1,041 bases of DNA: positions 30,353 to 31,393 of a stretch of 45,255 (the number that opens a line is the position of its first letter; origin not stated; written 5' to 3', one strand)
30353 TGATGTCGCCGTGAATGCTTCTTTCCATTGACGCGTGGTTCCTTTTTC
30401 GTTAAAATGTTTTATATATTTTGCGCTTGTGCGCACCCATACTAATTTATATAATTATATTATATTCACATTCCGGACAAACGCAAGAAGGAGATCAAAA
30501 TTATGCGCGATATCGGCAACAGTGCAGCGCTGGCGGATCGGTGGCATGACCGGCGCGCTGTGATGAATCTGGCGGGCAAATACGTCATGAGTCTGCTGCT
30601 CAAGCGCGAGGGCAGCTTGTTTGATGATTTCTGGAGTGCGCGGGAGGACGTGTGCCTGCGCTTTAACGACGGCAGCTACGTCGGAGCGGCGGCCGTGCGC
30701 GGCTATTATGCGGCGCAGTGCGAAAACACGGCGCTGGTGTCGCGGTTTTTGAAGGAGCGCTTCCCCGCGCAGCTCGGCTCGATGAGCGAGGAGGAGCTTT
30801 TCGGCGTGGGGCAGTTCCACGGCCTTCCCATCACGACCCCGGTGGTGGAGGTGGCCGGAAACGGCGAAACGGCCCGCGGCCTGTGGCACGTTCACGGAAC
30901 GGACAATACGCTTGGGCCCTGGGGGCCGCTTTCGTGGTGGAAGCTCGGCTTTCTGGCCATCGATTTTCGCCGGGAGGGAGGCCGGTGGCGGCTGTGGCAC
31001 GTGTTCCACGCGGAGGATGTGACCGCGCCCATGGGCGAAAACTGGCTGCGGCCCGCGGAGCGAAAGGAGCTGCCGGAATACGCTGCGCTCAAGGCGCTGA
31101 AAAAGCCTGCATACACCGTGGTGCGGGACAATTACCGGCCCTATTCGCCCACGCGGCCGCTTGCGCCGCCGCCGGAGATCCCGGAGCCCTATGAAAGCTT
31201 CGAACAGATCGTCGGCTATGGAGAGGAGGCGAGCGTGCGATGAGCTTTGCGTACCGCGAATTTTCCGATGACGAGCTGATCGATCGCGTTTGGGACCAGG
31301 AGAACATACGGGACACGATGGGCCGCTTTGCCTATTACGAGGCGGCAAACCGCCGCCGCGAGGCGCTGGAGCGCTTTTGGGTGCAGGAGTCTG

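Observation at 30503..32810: Three tandem long-form NTF2-like paralogs sharing a Pro-rich C-terminal P-x-P-Y-x-[ST]-[FL] motif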

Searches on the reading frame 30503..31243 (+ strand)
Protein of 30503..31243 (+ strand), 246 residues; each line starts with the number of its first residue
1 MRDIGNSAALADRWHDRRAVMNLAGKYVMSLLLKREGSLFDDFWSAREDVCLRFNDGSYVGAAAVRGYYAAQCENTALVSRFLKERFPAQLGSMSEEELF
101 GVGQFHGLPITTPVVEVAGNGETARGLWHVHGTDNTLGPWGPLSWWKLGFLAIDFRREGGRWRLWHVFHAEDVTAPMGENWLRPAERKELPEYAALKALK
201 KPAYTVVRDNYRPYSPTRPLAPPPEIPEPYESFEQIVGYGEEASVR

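Call 3: search_protein_families(library=pfam, proteins=[window:30503-31243:+], max_evalue=1)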
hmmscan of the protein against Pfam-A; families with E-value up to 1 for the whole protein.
window:30503-31243:+ (246 aa): 1 family
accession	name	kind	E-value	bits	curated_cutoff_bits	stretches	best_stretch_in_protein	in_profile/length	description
PF13577.12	SnoaL_4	-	1.9e-07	31.5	24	1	14-166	3-124/126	SnoaL-like domain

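Call 4: search_protein_families(library=ncbifam, proteins=[window:30503-31243:+], max_evalue=1)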
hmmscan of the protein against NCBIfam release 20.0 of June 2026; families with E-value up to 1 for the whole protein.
window:30503-31243:+ (246 aa): 0 families

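Call 9: search_solved_structures(query=window:30503-31243:+, max_evalue=10, show_alignments=2)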
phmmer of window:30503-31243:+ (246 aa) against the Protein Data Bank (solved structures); distinct sequences matched with E-value up to 10: 2.
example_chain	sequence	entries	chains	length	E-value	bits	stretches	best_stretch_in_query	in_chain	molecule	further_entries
5v7q_F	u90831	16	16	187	0.69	12.3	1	80-137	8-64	50S ribosomal protein L5 | Large ribosomal subunit protein uL5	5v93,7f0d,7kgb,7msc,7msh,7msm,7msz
7sfr_F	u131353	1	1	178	1.4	11.2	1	83-137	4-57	50S ribosomal protein L5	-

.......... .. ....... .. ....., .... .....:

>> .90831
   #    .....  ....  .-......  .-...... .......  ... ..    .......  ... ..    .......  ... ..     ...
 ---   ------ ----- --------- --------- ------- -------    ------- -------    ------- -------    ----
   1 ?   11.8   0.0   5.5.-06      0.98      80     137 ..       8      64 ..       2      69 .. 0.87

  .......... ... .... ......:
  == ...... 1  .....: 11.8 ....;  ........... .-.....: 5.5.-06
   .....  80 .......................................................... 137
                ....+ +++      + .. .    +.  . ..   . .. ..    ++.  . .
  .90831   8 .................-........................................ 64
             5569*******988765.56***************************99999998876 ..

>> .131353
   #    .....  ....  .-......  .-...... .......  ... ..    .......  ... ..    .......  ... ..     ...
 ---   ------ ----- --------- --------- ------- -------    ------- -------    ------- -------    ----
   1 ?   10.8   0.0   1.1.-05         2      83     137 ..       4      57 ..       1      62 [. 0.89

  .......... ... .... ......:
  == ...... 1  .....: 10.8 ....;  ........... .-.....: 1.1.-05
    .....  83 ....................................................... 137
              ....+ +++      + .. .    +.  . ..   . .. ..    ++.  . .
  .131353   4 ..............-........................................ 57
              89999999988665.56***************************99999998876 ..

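Call 10: search_solved_structures(query=A1, max_evalue=10, show_alignments=2)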
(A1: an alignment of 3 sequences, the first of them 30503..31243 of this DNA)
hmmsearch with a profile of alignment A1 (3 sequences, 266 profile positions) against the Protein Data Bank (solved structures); distinct sequences matched with E-value up to 10: 5.
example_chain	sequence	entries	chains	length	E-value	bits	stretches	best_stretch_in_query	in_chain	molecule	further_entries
8abt_A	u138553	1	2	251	2.1e-07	33.9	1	110-191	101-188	SnoaL-like domain-containing protein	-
8abu_A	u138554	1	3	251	2.5e-07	33.6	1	110-191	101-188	SnoaL-like domain-containing protein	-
8abv_A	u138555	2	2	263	9.5e-07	31.7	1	11-189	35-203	SnoaL-like domain-containing protein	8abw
4cj9_A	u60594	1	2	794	0.13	15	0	110-140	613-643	BURRH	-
4cja_A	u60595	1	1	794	0.17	14.6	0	110-140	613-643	BURRH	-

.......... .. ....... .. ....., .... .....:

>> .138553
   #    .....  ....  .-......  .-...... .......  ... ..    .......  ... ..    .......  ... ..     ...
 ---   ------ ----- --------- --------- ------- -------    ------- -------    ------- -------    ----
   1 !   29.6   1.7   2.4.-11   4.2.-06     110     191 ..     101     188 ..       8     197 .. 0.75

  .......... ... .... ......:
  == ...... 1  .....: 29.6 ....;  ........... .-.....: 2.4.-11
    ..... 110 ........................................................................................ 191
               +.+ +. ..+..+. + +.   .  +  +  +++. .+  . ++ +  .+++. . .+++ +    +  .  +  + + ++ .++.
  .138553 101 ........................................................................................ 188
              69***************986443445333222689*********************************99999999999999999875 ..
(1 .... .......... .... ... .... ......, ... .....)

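Call 13: find_homologous_proteins(query=window:30503-31243:+, max_evalue=0.001)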
Query window:30503-31243:+ (246 aa): 23 proteins with E <= 0.001 among 759 candidates.
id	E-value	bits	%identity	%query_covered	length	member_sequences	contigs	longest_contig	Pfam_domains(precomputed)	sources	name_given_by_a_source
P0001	1.6e-167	573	99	100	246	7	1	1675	PF13577.13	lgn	-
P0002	2.4e-142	491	86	98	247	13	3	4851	PF13577.13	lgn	-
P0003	2.4e-140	484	83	100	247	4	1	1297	PF13577.13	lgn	-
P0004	1.5e-123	429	75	99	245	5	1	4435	PF13577.13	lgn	-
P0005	1.0e-117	410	70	100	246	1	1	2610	PF13577.13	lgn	-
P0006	2.9e-102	359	65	94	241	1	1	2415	-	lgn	-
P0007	5.2e-102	359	65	94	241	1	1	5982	-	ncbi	-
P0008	2.8e-99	350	62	98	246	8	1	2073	PF13577.13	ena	-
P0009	8.0e-97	342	61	94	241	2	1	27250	-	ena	-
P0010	3.0e-96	340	61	96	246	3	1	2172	-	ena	-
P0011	1.3e-93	331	60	94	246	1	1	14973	PF13577.13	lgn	-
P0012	1.2e-92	328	58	96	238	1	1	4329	-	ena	-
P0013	3.9e-91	323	57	96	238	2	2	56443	-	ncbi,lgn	-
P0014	5.7e-91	322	56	96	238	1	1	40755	-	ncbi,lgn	-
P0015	1.4e-88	315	59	96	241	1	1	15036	PF13577.13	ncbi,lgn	-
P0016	1.7e-87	311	54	96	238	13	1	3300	PF13577.13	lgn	-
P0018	9.8e-71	256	50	97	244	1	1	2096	PF13577.13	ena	-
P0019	8.4e-65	237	46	94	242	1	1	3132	PF13577.13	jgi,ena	jgi:hypothetical protein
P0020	1.1e-63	233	47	94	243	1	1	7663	PF13577.13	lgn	-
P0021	2.6e-61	225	46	94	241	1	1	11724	PF13577.13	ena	-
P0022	6.7e-61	224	45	94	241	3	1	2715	PF13577.13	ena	-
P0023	9.7e-56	207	41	94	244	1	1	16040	PF13577.13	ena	-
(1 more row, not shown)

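Call 14: find_encoding_contigs(protein=P0013, flank=8000, max_places=3)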
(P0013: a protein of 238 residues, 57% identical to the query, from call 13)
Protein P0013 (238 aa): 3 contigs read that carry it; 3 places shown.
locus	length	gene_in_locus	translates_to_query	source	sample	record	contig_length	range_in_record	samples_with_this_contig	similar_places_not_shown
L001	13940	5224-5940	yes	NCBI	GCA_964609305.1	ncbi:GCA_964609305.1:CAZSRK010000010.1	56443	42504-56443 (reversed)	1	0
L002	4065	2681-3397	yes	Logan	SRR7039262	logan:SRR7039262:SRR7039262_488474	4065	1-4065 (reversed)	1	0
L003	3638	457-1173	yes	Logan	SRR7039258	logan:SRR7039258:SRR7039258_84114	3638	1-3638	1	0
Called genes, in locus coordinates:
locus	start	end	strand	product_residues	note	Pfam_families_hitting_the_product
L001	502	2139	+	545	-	-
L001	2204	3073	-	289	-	-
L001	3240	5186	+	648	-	PF00724:Oxidored_FMN, PF00890:FAD_binding_2, PF01266:DAO (weak), PF03486:HI0933_like (weak), PF07992:Pyr_redox_2, PF12831:FAD_oxidored, PF13450:NAD_binding_8 (weak), PF00070:Pyr_redox, +4 more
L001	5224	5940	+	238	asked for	-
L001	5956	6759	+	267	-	PF13577:SnoaL_4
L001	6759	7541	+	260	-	-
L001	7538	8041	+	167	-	PF13238:AAA_18 (weak), PF13671:AAA_33 (faint), PF01202:SKI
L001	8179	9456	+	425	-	PF01053:Cys_Met_Meta_PP, PF01041:DegT_DnrJ_EryC1 (weak)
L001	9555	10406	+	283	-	PF04204:HTS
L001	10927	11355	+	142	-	PF12802:MarR_2, PF13412:HTH_24, PF08279:HTH_11 (weak), PF13518:HTH_28 (weak), PF13545:HTH_Crp_2 (weak), PF00392:GntR (weak), PF13551:HTH_29 (weak)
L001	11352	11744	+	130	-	PF12647:RNHCP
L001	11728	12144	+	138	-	PF12647:RNHCP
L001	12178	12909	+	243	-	PF01872:RibD_C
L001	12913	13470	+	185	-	PF02525:Flavodoxin_2, PF03358:FMN_red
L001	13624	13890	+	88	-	-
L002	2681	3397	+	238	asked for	-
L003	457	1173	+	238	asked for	-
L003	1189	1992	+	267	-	PF13577:SnoaL_4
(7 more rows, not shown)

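Call 15: find_encoding_contigs(protein=P0023, flank=8000, max_places=3)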
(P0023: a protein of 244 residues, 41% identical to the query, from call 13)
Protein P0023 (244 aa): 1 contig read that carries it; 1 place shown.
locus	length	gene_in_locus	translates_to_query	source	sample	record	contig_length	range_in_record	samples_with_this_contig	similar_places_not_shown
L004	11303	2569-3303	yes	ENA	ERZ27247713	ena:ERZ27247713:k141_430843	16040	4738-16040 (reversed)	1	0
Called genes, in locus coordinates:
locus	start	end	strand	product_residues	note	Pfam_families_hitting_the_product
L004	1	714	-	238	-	?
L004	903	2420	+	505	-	PF00890:FAD_binding_2, PF03486:HI0933_like (faint), PF07992:Pyr_redox_2 (weak), PF12831:FAD_oxidored, PF01266:DAO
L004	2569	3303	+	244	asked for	PF13577:SnoaL_4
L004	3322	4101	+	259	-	PF13577:SnoaL_4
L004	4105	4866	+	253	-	-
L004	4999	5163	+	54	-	-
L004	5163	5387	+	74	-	-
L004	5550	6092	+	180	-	PF00724:Oxidored_FMN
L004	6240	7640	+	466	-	PF00724:Oxidored_FMN (weak), PF13738:Pyr_redox_3 (faint), PF01946:Thi4 (faint), PF00890:FAD_binding_2 (faint), PF07992:Pyr_redox_2, PF12831:FAD_oxidored (weak), PF00070:Pyr_redox, PF01266:DAO, +6 more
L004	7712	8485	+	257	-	PF13577:SnoaL_4 (weak)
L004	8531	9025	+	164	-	PF13577:SnoaL_4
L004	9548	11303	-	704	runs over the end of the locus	PF20091:Abhydrolase_10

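Call 17: find_related_loci(query=A2, collection=genome_contigs, flank=8000)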
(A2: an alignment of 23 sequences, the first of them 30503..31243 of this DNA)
Query A2 (246 aa) in genome_contigs; peptide patterns used: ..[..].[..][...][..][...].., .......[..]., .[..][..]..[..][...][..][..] (x = any residue, [..] = any of these).
485 stretches matched a pattern; 376 encode a relative of the query (tblastn E <= 1e-3); the best 80 are kept; 80 distinct loci.
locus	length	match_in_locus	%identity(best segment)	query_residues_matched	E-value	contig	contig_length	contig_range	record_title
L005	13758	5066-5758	61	10-240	2e-99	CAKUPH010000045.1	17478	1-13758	MAG: uncultured Oscillospiraceae bacterium isolate REFINED_METABAT215_TOP10_CONTIGS_1500_ASSEMBLY_K77_MERGED__Hadza_MoBi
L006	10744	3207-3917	61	6-242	1e-98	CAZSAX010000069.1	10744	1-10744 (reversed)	MAG TPA_asm: uncultured Oscillospiraceae bacterium isolate SRP315200_co1_56 genome assembly, contig: NODE_13651_length_1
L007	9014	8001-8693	62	10-240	5e-96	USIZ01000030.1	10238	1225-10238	uncultured Clostridiales bacterium isolate UMGS1766 genome assembly, contig: NODE_2131_length_10238_cov_3.784543, whole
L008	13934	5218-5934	56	2-240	4e-96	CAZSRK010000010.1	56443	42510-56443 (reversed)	MAG TPA_asm: uncultured Oscillospiraceae bacterium isolate SRP141132_co2_9 genome assembly, contig: NODE_154_length_5644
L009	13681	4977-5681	56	6-240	8e-94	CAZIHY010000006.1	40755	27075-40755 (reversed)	MAG TPA_asm: uncultured Oscillospiraceae bacterium isolate SRP222994_co1_510 genome assembly, contig: NODE_1675_length_4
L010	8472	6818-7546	54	6-246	6e-93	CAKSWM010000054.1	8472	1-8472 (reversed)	MAG: uncultured Oscillospiraceae bacterium isolate REFINED_METABAT215_TOP10_CONTIGS_1500_ASSEMBLY_K77_MERGED__Hadza_PheC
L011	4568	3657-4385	54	6-246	3e-92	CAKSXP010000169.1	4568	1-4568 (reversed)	MAG: uncultured Oscillospiraceae bacterium isolate REFINED_METABAT215_TOP10_CONTIGS_1500_ASSEMBLY_K77_MERGED__Hadza_PheC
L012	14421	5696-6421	59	6-246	3e-80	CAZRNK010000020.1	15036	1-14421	MAG TPA_asm: uncultured Oscillospiraceae bacterium isolate SRP141132_co7_17 genome assembly, contig: NODE_3237_length_15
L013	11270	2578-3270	49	10-240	2e-76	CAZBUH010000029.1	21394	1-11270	MAG TPA_asm: uncultured Oscillospiraceae bacterium isolate SRP222994_co1_345 genome assembly, contig: NODE_5006_length_2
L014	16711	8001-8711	49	10-245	3e-73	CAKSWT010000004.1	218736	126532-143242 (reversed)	MAG: uncultured Oscillospiraceae bacterium isolate REFINED_METABAT215_TOP10_CONTIGS_1500_ASSEMBLY_K77_MERGED__Hadza_PheC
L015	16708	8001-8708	45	6-240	1e-72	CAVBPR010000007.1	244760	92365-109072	bacterium isolate G02643-L1_cleanbin_000026 genome assembly, contig: Spades_G02643-L1_contig_6, whole genome shotgun seq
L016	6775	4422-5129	46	6-240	3e-72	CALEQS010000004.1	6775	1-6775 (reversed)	MAG TPA_asm: uncultured Clostridia bacterium isolate SRR1747018_bin.29_CONCOCT_v1.1_MAG genome assembly, contig: ERZ8082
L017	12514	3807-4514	44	6-240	5e-72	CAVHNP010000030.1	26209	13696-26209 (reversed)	Prevotella sp. CAG:279 isolate H07682-L1_cleanbin_000013 genome assembly, contig: Spades_H07682-L1_contig_1399, whole ge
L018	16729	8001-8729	47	3-243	1e-71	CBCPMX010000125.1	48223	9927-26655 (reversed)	MAG: uncultured Oscillospiraceae bacterium isolate metabat2_coassembly.36_MAGs genome assembly, contig: k87_1513812, who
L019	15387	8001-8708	44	6-240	2e-71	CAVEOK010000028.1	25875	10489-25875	Oscillospiraceae bacterium isolate H07675-L1_cleanbin_000004 genome assembly, contig: Spades_H07675-L1_contig_1515, whol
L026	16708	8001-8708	43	6-240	2e-70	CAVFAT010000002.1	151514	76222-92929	Bacteroidaceae bacterium isolate G02651-L1_cleanbin_000029 genome assembly, contig: Spades_G02651-L1_contig_27, whole ge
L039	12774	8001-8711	48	6-242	3e-68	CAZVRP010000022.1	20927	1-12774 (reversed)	MAG TPA_asm: uncultured Oscillospiraceae bacterium isolate SRP222994_co1_544 genome assembly, contig: NODE_5182_length_2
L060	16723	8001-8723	43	1-240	2e-65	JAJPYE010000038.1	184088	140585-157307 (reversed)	MAG: Oscillospiraceae bacterium isolate AH.5_2 NODE_6_length_184088_cov_15.403846, whole genome shotgun sequence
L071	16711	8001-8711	42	6-240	2e-64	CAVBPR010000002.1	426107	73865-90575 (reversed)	bacterium isolate G02643-L1_cleanbin_000026 genome assembly, contig: Spades_G02643-L1_contig_2, whole genome shotgun seq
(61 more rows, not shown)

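Call 33: search_solved_structures(query=A2, max_evalue=1, show_alignments=3)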
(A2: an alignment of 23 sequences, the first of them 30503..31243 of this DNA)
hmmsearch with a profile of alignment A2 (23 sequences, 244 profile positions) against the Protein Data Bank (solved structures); distinct sequences matched with E-value up to 1: 5.
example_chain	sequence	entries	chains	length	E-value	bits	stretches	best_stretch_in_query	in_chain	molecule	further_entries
8abv_A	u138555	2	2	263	0.00015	24.2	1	113-185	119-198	SnoaL-like domain-containing protein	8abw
8abu_A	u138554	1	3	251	0.00037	22.9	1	113-186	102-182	SnoaL-like domain-containing protein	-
8abt_A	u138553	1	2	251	0.00044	22.7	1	113-186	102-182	SnoaL-like domain-containing protein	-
9nx3_A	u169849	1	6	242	0.037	16.4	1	108-195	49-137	Capsid decoration protein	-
6bug_A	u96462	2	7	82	0.67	12.3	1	74-117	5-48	D-alanyl carrier protein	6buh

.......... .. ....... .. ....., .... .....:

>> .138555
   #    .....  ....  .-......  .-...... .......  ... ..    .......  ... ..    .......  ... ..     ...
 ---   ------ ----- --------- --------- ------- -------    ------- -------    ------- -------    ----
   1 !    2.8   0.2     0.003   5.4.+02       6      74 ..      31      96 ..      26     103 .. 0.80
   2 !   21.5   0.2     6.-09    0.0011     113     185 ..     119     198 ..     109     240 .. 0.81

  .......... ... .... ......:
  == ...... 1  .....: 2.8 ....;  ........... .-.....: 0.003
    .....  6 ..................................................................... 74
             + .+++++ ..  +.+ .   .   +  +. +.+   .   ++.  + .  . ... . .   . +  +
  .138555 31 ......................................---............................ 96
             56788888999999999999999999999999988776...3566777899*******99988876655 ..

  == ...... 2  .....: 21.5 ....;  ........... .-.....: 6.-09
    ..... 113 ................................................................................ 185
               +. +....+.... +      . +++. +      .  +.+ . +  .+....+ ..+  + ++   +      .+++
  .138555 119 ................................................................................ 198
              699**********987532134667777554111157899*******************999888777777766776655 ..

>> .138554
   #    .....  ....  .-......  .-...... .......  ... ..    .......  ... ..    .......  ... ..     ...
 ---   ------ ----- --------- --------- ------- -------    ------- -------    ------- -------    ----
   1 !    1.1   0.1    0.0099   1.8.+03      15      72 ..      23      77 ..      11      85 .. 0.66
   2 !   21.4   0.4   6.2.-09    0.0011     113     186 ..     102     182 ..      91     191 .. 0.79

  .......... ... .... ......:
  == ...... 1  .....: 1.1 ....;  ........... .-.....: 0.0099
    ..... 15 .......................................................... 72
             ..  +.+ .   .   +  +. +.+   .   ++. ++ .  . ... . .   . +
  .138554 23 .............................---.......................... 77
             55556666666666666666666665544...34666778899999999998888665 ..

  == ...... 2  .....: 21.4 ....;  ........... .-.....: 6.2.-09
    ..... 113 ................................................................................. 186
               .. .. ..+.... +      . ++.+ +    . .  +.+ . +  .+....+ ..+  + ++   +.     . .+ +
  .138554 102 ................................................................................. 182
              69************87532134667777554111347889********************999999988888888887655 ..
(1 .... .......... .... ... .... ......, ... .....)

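Call 40: predict_structure(alignment_id=A2)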
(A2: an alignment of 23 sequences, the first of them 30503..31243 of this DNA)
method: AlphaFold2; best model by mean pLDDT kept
length: 246 residues; sequences in the alignment: 23
mean_pLDDT: 90.2   pTM: 0.87
mean pLDDT of the five models: 90.2, 88.8, 88.4, 87.8, 87.1
residues with pLDDT >= 90: 167; 70-90: 69; 50-70: 8; < 50: 2
segments of 3 or more residues with pLDDT < 50: none
pLDDT, mean of each block of 10 residues (from residue 1): 64 90 95 92 96 96 97 94 94 91 85 93 95 90 92 96 97 90 89 93 93 79 86 91 69
secondary structure, 60 per line:
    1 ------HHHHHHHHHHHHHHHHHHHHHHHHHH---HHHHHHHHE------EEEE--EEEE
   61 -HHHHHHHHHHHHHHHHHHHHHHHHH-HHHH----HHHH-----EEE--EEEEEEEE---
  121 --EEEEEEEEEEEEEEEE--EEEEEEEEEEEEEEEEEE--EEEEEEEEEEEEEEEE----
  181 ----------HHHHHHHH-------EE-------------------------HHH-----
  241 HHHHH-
elements in order: H7-32 H36-43 E51-54 E57-60 H62-86 H88-91 H96-99 E105-107 E110-117 E123-138 E141-158 E161-176 H191-198 H241-245
